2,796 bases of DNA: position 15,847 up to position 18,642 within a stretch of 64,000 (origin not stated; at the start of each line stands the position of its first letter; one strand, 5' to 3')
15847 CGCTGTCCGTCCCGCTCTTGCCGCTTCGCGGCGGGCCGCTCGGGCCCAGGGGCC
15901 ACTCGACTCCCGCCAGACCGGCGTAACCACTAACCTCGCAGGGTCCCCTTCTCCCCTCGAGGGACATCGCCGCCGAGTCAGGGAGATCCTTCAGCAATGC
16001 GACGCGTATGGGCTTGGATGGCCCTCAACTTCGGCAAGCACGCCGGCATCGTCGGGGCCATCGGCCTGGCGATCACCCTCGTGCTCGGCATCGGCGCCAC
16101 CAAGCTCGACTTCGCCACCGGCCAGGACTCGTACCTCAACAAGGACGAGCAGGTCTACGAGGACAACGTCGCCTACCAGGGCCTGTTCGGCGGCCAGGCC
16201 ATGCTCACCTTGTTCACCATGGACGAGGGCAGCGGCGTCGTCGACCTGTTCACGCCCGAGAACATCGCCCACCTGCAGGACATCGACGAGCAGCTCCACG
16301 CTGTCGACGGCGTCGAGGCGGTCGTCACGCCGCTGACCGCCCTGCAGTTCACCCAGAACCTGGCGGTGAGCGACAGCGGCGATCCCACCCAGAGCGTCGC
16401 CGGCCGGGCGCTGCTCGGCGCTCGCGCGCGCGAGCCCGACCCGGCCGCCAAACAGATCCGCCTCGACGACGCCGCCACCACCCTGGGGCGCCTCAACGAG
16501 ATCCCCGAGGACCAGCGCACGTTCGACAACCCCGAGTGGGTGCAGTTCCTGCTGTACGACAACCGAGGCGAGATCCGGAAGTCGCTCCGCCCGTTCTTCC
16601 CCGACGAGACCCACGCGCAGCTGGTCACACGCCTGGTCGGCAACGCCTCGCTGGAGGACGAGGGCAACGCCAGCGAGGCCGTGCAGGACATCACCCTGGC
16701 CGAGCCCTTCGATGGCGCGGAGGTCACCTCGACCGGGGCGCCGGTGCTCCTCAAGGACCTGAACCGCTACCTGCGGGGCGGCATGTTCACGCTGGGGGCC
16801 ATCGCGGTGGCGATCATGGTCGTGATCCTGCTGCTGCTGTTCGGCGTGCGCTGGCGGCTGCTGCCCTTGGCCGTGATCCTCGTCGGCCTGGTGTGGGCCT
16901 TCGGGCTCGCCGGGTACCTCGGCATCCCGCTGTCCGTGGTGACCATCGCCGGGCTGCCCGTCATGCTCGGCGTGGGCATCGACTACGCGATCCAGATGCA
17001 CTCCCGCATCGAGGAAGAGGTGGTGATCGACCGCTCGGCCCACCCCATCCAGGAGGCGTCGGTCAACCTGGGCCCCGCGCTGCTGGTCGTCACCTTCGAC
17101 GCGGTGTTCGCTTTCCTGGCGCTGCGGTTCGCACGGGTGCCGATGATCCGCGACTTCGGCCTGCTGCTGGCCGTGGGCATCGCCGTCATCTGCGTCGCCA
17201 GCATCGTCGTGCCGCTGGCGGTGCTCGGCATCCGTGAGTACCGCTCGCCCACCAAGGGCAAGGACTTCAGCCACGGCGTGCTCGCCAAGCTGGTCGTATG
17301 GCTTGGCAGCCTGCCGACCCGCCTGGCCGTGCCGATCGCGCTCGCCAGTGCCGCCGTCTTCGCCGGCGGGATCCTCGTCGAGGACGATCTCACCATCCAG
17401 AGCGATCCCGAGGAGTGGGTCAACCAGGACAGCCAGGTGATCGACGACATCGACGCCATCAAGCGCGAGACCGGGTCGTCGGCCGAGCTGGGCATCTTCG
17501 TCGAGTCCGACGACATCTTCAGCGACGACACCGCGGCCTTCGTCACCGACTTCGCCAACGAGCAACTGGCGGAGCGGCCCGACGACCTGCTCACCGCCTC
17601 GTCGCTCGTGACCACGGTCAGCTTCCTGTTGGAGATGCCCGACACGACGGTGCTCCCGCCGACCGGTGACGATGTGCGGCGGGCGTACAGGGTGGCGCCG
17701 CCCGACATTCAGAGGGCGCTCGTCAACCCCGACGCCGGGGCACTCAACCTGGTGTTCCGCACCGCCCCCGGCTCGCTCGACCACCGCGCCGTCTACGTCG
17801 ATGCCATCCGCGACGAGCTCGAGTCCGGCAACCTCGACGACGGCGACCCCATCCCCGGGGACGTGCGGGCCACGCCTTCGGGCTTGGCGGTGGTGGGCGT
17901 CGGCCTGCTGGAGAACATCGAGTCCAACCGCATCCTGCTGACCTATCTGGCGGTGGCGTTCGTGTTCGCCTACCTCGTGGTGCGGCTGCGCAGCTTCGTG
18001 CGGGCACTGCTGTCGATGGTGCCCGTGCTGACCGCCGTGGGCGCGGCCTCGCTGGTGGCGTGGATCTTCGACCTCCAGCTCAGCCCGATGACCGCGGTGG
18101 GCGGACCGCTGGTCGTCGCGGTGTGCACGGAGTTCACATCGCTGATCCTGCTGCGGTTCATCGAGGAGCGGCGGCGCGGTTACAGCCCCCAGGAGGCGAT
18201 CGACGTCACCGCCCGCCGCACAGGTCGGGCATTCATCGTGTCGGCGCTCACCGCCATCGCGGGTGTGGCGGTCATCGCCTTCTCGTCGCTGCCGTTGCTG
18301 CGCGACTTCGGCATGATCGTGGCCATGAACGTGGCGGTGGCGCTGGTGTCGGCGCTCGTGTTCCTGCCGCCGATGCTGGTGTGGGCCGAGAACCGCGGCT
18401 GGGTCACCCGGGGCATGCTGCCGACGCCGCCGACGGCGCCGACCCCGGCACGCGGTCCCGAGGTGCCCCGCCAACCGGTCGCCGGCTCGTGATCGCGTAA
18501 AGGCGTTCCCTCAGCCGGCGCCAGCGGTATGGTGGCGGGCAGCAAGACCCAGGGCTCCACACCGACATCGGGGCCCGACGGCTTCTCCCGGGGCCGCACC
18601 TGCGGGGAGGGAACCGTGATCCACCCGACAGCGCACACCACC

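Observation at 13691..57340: Dispersed GC-rich REP-like repeat family with compensatory changes in a small hairpin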

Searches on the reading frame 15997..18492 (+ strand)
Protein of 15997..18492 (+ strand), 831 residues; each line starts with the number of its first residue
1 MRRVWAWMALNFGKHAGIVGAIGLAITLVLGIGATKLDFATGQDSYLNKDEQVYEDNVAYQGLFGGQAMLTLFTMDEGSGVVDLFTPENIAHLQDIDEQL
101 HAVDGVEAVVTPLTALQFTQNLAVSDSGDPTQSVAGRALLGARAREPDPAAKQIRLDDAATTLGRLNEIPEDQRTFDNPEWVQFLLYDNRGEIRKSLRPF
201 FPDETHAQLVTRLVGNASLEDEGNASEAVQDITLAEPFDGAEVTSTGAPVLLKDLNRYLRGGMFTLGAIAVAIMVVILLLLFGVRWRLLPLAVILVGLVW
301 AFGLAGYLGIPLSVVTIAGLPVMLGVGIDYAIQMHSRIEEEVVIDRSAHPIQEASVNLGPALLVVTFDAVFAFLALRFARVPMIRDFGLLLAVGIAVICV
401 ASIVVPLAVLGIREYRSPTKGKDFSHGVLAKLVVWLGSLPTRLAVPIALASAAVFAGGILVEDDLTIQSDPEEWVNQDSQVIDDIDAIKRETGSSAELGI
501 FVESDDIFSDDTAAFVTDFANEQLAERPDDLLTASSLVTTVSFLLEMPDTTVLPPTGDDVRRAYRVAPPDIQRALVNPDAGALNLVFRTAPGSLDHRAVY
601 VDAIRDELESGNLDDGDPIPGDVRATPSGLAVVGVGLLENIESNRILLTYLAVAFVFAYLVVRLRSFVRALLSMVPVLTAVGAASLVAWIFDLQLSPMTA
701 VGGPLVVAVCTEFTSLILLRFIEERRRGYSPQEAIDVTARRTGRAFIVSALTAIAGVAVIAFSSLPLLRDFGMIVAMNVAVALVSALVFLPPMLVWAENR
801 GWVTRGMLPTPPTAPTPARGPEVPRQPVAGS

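Call 28: search_protein_families(library=pfam, proteins=[window:15997-18492:+])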
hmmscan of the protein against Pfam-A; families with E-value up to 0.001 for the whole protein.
window:15997-18492:+ (831 aa): 4 families
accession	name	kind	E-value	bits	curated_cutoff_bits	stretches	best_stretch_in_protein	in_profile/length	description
PF03176.21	MMPL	-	7.4e-45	153.8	20.5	2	202-403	83-292/333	MMPL family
PF12349.14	Sterol-sensing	-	6.9e-09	36.2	22.3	1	291-417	13-140/153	Sterol-sensing domain of SREBP cleavage-activation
PF02355.23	SecD_SecF_C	-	6.6e-05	22.8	20.5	1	263-407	34-180/189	Protein export membrane protein SecD/SecF, C-terminal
PF02460.24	Patched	-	0.00095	19.4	23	0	295-405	39-149/156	Patched SSD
